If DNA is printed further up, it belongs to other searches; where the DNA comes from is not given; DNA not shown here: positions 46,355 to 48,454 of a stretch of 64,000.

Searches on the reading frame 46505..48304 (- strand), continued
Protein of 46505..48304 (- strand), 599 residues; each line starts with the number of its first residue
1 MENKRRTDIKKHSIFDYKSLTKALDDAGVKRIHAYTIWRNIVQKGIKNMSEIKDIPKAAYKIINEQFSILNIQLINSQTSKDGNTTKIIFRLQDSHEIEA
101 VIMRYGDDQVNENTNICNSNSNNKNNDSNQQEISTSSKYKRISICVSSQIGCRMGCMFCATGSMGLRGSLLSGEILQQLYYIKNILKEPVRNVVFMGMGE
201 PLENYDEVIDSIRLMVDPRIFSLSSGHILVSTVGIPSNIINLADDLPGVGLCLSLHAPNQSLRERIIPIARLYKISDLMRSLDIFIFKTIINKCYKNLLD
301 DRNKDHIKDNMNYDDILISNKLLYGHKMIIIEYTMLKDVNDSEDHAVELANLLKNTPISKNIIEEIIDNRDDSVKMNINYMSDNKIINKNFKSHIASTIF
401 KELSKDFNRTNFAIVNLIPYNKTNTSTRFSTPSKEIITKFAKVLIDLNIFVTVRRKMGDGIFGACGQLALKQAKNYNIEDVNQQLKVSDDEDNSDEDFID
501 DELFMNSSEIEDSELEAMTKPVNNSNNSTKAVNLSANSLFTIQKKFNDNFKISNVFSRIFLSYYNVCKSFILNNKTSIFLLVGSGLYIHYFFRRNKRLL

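Call 21: search_dna_similar(query=P0029, collection=plasmids, mode=protein, max_rows=25, rows=spread)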
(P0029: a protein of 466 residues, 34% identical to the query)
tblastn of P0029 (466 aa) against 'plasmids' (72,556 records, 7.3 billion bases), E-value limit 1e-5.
Records with a match: 256; places in all: 266; records where one place covers at least 80% of the query: 17.
Best place of each record, by identity: <60% 256.
By first word of the organism name: Staphylococcus 65; Enterococcus 51; Escherichia 30; Proteus 13; Pseudoalteromonas 9; Mammaliicoccus 8; Klebsiella 6; Campylobacter 6; Bacillus 4; Sinorhizobium 4; and 42 more.
By predicted mobility (MOB-suite, as given by PLSDB): non-mobilizable 133; conjugative 93; mobilizable 30.
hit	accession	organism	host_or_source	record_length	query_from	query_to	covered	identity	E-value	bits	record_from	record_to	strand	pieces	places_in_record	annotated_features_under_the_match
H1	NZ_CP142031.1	Pseudoalteromonas sp. CuT4-3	whole organism,deep-sea sediment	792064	7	403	85%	33.7%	2e-50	191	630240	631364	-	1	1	bifunctional tRNA (adenosine(37)-C2)-methyltransferase TrmG/ribosomal ...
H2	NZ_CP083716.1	Bacillus velezensis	cell culture,Meju, fermented soybean ...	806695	18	393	81%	33.4%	3e-52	197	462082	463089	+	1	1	rlmN: 23S rRNA (adenine(2503)-C(2))-methyltransferase RlmN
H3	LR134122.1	Klebsiella aerogenes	not available: to be reported later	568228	79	389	67%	39.3%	2e-46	179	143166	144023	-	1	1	rlmN: Ribosomal RNA large subunit methyltransferase N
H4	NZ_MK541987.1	Campylobacter coli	-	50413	60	391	71%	36.3%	7e-54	201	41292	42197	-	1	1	cfr(C): 23S rRNA (adenine(2503)-C(8))-methyltransferase Cfr(C)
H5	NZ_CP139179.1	Escherichia coli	chicken,environmental sample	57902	40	383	74%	34.3%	2e-51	194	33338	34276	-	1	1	cfrA: Cfr 23S ribosomal RNA methyltransferase | cfr: 23S rRNA (adenine(2503)-C(8))-methyltransferase Cfr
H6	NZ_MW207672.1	Enterococcus casseliflavus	-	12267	40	383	74%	34.0%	2e-51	194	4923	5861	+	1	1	cfr: 23S rRNA (adenine(2503)-C(8))-methyltransferase Cfr | cfrA: Cfr 23S ribosomal RNA methyltransferase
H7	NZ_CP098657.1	Staphylococcus capitis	Homo sapiens,single cell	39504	40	383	74%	34.0%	5e-51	193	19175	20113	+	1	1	cfr: 23S rRNA (adenine(2503)-C(8))-methyltransferase Cfr | cfrA: Cfr 23S ribosomal RNA methyltransferase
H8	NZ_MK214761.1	Escherichia coli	-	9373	40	383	74%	34.0%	8e-51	192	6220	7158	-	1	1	cfrA: Cfr 23S ribosomal RNA methyltransferase | cfr: 23S rRNA (adenine(2503)-C(8))-methyltransferase Cfr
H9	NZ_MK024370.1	Staphylococcus epidermidis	-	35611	40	383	74%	34.0%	1e-50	192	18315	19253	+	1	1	cfr: 23S rRNA (adenine(2503)-C(8))-methyltransferase Cfr | cfrA: Cfr 23S ribosomal RNA methyltransferase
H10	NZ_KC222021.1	Staphylococcus epidermidis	Homo sapiens,blood culture 8573J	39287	40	383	74%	34.0%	1e-50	192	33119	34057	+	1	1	cfr: 23S rRNA (adenine(2503)-C(8))-methyltransferase Cfr | cfrA: Cfr 23S ribosomal RNA methyltransferase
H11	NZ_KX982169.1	Mammaliicoccus sciuri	-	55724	40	383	74%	34.0%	1e-50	192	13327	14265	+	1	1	cfr: 23S rRNA (adenine(2503)-C(8))-methyltransferase Cfr | cfrA: Cfr 23S ribosomal RNA methyltransferase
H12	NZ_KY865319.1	Escherichia coli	Pig,feces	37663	40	383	74%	34.0%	1e-50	192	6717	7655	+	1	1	cfr: 23S rRNA (adenine(2503)-C(8))-methyltransferase Cfr | cfrA: Cfr 23S ribosomal RNA methyltransferase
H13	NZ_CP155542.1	Staphylococcus haemolyticus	Homo sapiens,Burn wound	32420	40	383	74%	34.0%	1e-50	192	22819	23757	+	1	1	cfr: 23S rRNA (adenine(2503)-C(8))-methyltransferase Cfr | cfrA: Cfr 23S ribosomal RNA methyltransferase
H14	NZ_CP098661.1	Staphylococcus capitis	Homo sapiens,single cell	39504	40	383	74%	34.0%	1e-50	192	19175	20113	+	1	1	cfr: 23S rRNA (adenine(2503)-C(8))-methyltransferase Cfr | cfrA: Cfr 23S ribosomal RNA methyltransferase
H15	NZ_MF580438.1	Enterococcus faecium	Homo sapiens,blood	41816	40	383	74%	34.0%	1e-50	192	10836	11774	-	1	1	cfrA: Cfr 23S ribosomal RNA methyltransferase | cfr: 23S rRNA (adenine(2503)-C(8))-methyltransferase Cfr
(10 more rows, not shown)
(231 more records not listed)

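Call 22: get_annotated_region(hit=H3, flank=600)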
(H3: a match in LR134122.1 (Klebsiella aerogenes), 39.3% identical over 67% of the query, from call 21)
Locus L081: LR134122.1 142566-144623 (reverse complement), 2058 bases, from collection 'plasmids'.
description: Klebsiella aerogenes strain NCTC10006 genome assembly, plasmid: 2
organism: Klebsiella aerogenes (NCBI taxid 548)
taxonomy: Bacteria; Pseudomonadota; Gammaproteobacteria; Enterobacterales; Enterobacteriaceae; Klebsiella; Klebsiella aerogenes
host: -; source: not available: to be reported later; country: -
typing (MOB-suite, as given by PLSDB): non-mobilizable
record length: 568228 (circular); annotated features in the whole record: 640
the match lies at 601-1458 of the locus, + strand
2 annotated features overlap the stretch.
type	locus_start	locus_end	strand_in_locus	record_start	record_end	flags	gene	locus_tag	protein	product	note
CDS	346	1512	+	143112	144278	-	rlmN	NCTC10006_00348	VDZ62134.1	Ribosomal RNA large subunit methyltransferase N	-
CDS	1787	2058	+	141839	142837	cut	rodZ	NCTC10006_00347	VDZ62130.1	FIG021952: putative membrane protein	-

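Call 23: get_annotated_region(hit=H2, flank=600)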
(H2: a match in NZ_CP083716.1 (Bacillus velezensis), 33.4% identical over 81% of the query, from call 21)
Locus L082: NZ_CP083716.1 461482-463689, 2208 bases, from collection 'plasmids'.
description: Bacillus velezensis strain DMB05 plasmid pDMB05-1, complete sequence
organism: Bacillus velezensis (NCBI taxid 492670)
taxonomy: Bacteria; Bacillota; Bacilli; Bacillales; Bacillaceae; Bacillus; Bacillus velezensis
host: -; source: cell culture,Meju, fermented soybean brick; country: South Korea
typing (MOB-suite, as given by PLSDB): non-mobilizable
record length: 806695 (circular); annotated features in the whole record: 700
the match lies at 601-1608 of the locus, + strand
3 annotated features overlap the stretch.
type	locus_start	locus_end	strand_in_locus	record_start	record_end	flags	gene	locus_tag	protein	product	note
CDS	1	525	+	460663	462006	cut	rsmB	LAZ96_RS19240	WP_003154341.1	16S rRNA (cytosine(967)-C(5))-methyltransferase RsmB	-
CDS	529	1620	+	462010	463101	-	rlmN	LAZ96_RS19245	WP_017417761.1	23S rRNA (adenine(2503)-C(2))-methyltransferase RlmN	GO:0031167 - rRNA methylation [Evidence IEA]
CDS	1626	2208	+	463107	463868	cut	-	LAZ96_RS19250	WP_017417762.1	Stp1/IreP family PP2C-type Ser/Thr phosphatase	GO:0006470 - protein dephosphorylation [Evidence IEA]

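Call 24: get_annotated_region(hit=H6, flank=600)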
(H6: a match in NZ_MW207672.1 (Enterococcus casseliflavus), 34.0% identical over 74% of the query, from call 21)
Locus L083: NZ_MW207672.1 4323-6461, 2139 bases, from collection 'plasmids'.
description: Enterococcus casseliflavus strain DY31 plasmid pDY31-cfr, complete sequence
organism: Enterococcus casseliflavus (NCBI taxid 37734)
taxonomy: Bacteria; Bacillota; Bacilli; Lactobacillales; Enterococcaceae; Enterococcus; Enterococcus casseliflavus
host: -; source: -; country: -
typing (MOB-suite, as given by PLSDB): non-mobilizable; replicon rep_cluster_570
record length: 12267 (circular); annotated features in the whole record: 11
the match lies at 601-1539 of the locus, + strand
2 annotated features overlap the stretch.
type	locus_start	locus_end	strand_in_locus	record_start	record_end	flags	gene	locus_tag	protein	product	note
predicted_resistance_gene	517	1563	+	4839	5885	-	cfr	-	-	23S rRNA (adenine(2503)-C(8))-methyltransferase Cfr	predicted by amrfinderplus; class PHENICOL/LINCOSAMIDE/OXAZOLIDINONE/PLEUROMUTILIN/STREPTOGRAMIN; identity 99.43%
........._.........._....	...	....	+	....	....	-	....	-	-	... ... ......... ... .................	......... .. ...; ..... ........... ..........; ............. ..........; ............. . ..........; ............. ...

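Call 25: get_annotated_region(hit=H4, flank=600)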
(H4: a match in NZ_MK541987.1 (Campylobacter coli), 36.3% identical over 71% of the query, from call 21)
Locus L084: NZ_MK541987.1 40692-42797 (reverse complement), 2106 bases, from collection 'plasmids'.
description: Campylobacter coli strain CVM N46788F plasmid pN46788F, complete sequence
organism: Campylobacter coli (NCBI taxid 195)
taxonomy: Bacteria; Campylobacterota; Epsilonproteobacteria; Campylobacterales; Campylobacteraceae; Campylobacter; Campylobacter coli
host: -; source: -; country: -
typing (MOB-suite, as given by PLSDB): conjugative; replicon rep_cluster_475; relaxase MOBP; mating-pair formation MPF_T
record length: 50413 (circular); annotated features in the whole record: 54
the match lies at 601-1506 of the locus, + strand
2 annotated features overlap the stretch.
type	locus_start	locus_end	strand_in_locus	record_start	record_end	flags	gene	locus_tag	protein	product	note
predicted_resistance_gene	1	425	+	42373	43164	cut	aph(3')-IIIa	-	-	aminoglycoside O-phosphotransferase APH(3')-IIIa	predicted by amrfinderplus; class AMINOGLYCOSIDE; identity 100.0%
predicted_resistance_gene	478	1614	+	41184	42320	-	cfr(C)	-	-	23S rRNA (adenine(2503)-C(8))-methyltransferase Cfr(C)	predicted by amrfinderplus; class PHENICOL/LINCOSAMIDE/OXAZOLIDINONE/PLEUROMUTILIN/STREPTOGRAMIN; identity 100.0%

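Call 38: find_encoding_contigs(protein=P0050, flank=4000, max_places=2)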
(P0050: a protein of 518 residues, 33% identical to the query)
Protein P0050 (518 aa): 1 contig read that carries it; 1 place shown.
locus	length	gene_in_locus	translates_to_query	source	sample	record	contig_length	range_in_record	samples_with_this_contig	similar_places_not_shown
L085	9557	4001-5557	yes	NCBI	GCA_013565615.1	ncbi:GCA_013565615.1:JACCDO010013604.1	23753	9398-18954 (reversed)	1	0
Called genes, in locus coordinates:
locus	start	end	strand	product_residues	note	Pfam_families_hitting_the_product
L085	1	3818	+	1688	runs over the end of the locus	-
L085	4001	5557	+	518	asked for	PF04055:Radical_SAM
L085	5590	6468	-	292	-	PF02390:Methyltransf_4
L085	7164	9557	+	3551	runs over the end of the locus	-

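Call 39: find_encoding_contigs(protein=P0081, flank=4000, max_places=2)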
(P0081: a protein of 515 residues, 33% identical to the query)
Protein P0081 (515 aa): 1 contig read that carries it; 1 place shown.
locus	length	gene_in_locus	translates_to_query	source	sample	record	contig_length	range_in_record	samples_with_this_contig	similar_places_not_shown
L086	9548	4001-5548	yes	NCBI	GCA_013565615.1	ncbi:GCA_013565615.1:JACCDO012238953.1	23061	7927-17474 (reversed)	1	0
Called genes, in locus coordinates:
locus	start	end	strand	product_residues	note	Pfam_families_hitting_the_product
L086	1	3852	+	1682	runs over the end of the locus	-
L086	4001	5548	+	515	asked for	PF04055:Radical_SAM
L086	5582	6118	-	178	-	PF02390:Methyltransf_4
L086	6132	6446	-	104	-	-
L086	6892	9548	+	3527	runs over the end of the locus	?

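Call 47: predict_structure(alignment_id=A2)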
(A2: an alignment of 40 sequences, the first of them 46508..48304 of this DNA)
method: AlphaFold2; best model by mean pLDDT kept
length: 599 residues; sequences in the alignment: 40
mean_pLDDT: 77.6   pTM: 0.74
mean pLDDT of the five models: 77.6, 74.7, 73.8, 73.6, 73.0
residues with pLDDT >= 90: 296; 70-90: 117; 50-70: 66; < 50: 120
segments of 3 or more residues with pLDDT < 50: 109-119, 124-136, 372-381, 476-557
pLDDT, mean of each block of 10 residues (from residue 1): 70 95 97 96 94 94 96 93 91 94 74 46 48 54 94 90 91 97 93 92 96 97 95 93 93 96 94 95 93 84 64 66 80 96 98 92 77 43 63 86 88 94 79 96 97 76 70 52 41 40 33 30 35 34 37 48 70 73 91 74
secondary structure, 60 per line:
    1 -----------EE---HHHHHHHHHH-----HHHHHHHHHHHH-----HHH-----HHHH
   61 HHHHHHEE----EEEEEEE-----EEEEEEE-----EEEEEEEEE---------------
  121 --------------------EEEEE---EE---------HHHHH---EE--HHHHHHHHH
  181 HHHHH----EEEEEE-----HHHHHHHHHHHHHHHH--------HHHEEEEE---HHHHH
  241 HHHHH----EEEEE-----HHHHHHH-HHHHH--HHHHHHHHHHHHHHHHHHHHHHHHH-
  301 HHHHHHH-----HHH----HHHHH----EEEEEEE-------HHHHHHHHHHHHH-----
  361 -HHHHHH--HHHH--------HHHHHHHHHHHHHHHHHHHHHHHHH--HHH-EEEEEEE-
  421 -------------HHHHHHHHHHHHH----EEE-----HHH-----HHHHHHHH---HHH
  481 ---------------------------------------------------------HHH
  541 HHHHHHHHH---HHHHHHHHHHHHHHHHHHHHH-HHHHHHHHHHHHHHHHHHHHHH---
elements in order: H17-26 H32-43 H57-66 E73-79 E85-91 E97-105 E141-145 H160-164 H172-185 E190-195 H201-216 E228-232 H236-245 E250-254 H260-266 H268-272 H275-299 H301-307 H320-324 E329-335 H343-355 H362-367 H370-373 H382-406 E413-419 H434-446 E451-453 H467-474 H538-549 H553-573 H575-596

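Call 49: fold_search(model_id=the predicted structure, library=pdb)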
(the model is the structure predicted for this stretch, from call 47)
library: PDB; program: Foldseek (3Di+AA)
matches with E <= 10: 700; with E <= 0.001: 15
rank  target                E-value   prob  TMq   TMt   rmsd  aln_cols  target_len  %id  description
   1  6fz6_A                5.6e-30  1.00  0.52  0.89   2.7       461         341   25  Crystal Structure of a radical SAM methyltransferase from Sphaerobacter thermophilus (released 2019-04-10)
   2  4pl1_B                2.1e-29  1.00  0.52  0.85   6.0       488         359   24  X-ray crystal structure of C118A RlmN from Escherichia coli with S-adenosylmethionine (released 2014-05-28)
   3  3rfa_B                4.7e-29  1.00  0.52  0.85   5.6       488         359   24  X-ray structure of RlmN from Escherichia coli in complex with S-adenosylmethionine (released 2011-05-11)
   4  5hr7_A                1.0e-28  1.00  0.51  0.83   3.6       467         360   25  X-ray crystal structure of C118A RlmN from Escherichia coli with cross-linked in vitro transcribed tRNA (released 2016-04-13)
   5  3rf9_A                3.7e-28  1.00  0.50  0.82   5.7       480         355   23  X-ray structure of RlmN from Escherichia coli (released 2011-05-11)
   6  4pl2_A                4.4e-28  1.00  0.50  0.83   5.5       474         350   24  X-ray crystal structure of C118A RlmN from Escherichia coli (released 2014-05-28)
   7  3rf9_B                7.7e-28  1.00  0.51  0.84   5.0       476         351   24  X-ray structure of RlmN from Escherichia coli (released 2011-05-11)
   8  4pl1_A                1.5e-27  1.00  0.50  0.87   3.1       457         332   24  X-ray crystal structure of C118A RlmN from Escherichia coli with S-adenosylmethionine (released 2014-05-28)
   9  3rfa_A                2.3e-27  1.00  0.50  0.87   4.7       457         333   24  X-ray structure of RlmN from Escherichia coli in complex with S-adenosylmethionine (released 2011-05-11)
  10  5hr6_A                4.3e-27  1.00  0.50  0.83   4.7       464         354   25  X-ray crystal structure of C118A RlmN with cross-linked tRNA purified from Escherichia coli (released 2016-04-13)
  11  9p0p                  6.8e-21  1.00  0.45  0.84   4.5       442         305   23  Crystal structure of 23S rRNA methyltransferase Cfr, apoenzyme (released 2025-07-16)
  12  3c8f                  4.5e-06  1.00  0.28  0.62   5.7       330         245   13  4Fe-4S-Pyruvate formate-lyase Activating Enzyme with partially disordered AdoMet (released 2008-10-28)
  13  8fo0                  1.4e-05  1.00  0.29  0.65   5.7       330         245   12  The structure of a crystallizable variant of E. coli pyruvate formate-lyase activating enzyme bound to a partially cleav (released 2023-05-24)
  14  3cb8_A                5.9e-05  1.00  0.29  0.65   4.8       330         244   13  4Fe-4S-Pyruvate formate-lyase activating enzyme in complex with AdoMet and a peptide substrate (released 2008-10-28)
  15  3can                  1.3e-04  1.00  0.22  0.72   5.8       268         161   13  Crystal structure of a domain of pyruvate-formate lyase-activating enzyme from Bacteroides vulgatus ATCC 8482 (released 2008-03-04)
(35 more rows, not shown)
